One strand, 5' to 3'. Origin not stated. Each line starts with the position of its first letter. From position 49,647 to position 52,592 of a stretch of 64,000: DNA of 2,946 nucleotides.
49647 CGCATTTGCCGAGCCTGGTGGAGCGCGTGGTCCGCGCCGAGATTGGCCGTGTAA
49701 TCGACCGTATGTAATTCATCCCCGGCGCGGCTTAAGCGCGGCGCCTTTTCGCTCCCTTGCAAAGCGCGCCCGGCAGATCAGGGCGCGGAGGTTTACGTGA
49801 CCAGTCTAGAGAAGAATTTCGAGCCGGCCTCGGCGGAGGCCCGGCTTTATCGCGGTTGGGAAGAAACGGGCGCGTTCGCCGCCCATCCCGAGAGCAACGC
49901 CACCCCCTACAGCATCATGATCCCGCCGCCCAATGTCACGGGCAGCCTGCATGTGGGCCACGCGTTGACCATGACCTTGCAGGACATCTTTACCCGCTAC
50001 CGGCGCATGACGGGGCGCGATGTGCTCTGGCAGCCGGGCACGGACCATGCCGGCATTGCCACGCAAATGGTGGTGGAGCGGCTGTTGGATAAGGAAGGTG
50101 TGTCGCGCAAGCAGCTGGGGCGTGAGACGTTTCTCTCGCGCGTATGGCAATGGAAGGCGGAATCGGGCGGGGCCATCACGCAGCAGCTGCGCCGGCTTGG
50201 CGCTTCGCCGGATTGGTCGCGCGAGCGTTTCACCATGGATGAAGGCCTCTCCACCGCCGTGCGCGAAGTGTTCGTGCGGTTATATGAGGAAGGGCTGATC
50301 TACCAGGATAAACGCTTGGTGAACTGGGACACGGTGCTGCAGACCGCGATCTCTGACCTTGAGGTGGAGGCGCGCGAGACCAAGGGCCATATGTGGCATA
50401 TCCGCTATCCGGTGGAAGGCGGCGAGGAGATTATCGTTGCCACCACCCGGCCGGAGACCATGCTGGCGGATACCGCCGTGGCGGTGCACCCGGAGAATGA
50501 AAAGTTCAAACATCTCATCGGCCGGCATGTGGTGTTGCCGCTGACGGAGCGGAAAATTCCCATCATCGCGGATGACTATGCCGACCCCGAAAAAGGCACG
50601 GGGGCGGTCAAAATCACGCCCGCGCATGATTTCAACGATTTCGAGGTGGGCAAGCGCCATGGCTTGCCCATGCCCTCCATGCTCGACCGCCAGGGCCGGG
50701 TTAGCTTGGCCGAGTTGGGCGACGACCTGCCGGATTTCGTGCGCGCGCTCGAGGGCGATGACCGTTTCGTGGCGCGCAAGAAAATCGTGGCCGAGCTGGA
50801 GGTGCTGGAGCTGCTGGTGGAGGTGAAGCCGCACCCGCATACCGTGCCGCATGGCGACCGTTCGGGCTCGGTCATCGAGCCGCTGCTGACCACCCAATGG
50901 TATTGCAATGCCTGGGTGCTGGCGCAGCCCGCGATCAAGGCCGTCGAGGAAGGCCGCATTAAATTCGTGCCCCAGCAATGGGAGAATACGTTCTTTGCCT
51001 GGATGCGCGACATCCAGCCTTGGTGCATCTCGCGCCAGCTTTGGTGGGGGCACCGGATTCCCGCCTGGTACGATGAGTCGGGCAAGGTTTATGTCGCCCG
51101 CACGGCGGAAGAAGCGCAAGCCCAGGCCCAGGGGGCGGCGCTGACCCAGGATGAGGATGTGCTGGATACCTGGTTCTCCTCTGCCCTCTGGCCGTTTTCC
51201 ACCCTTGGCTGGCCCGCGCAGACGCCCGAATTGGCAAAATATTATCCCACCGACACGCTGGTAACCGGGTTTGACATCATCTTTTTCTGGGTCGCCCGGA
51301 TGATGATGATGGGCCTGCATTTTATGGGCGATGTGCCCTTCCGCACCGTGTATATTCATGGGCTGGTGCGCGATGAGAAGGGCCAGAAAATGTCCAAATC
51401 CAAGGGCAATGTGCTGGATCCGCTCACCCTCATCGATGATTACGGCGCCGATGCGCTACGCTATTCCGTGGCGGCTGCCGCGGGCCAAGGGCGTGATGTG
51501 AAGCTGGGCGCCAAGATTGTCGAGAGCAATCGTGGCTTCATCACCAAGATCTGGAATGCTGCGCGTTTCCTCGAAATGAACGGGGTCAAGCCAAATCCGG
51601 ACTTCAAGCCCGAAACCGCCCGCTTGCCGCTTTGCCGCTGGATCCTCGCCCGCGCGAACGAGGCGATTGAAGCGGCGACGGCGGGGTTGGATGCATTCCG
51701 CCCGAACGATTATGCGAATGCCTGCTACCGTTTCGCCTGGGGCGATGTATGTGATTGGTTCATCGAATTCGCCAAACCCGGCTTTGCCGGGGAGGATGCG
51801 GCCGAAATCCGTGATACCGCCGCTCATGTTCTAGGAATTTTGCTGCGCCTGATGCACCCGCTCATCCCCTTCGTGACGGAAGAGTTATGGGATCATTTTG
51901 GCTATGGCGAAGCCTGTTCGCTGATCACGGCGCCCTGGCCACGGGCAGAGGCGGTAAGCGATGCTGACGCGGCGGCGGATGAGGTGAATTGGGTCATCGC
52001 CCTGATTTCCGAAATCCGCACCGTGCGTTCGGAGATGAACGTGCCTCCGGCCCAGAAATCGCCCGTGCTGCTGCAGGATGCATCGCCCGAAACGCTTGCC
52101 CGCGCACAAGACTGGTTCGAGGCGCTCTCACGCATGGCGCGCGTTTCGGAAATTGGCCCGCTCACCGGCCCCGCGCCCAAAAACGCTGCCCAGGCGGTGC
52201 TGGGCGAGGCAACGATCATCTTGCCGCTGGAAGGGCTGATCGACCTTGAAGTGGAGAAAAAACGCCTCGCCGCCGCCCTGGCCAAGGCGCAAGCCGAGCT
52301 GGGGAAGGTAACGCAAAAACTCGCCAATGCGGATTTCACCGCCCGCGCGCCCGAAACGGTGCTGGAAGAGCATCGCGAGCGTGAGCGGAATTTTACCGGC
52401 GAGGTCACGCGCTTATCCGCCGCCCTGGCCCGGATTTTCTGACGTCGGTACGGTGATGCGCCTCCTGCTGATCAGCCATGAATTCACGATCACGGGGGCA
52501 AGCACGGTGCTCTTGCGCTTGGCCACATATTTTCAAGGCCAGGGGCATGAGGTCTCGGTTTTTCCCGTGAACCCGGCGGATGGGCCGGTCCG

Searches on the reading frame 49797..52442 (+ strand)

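Call 20: search_protein_families(library=pfam, proteins=[window:49797-52442:+], max_evalue=0.00001)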
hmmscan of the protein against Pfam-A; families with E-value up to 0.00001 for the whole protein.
window:49797-52442:+ (881 aa): 5 families
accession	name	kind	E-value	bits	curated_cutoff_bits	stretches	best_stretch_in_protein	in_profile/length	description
PF00133.28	tRNA-synt_1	-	1.2e-145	485.8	22.7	1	17-570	2-413/414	tRNA synthetases class I (I, L, M and V)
PF08264.19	Anticodon_1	-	6.7e-35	120.6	25.1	1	614-757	2-146/148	Anticodon-binding domain of tRNA ligase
PF09334.17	tRNA-synt_1g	-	9.3e-22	77.8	20.1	2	391-572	206-368/391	tRNA synthetases class I (M)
PF10458.14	Val_tRNA-synt_C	-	1e-13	51.8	25.9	1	816-880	1-65/66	Valyl tRNA synthetase tRNA binding arm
PF13603.12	tRNA-synt_1_2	-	6.3e-10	39.3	25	1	241-298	85-142/185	Leucyl-tRNA synthetase, editing domain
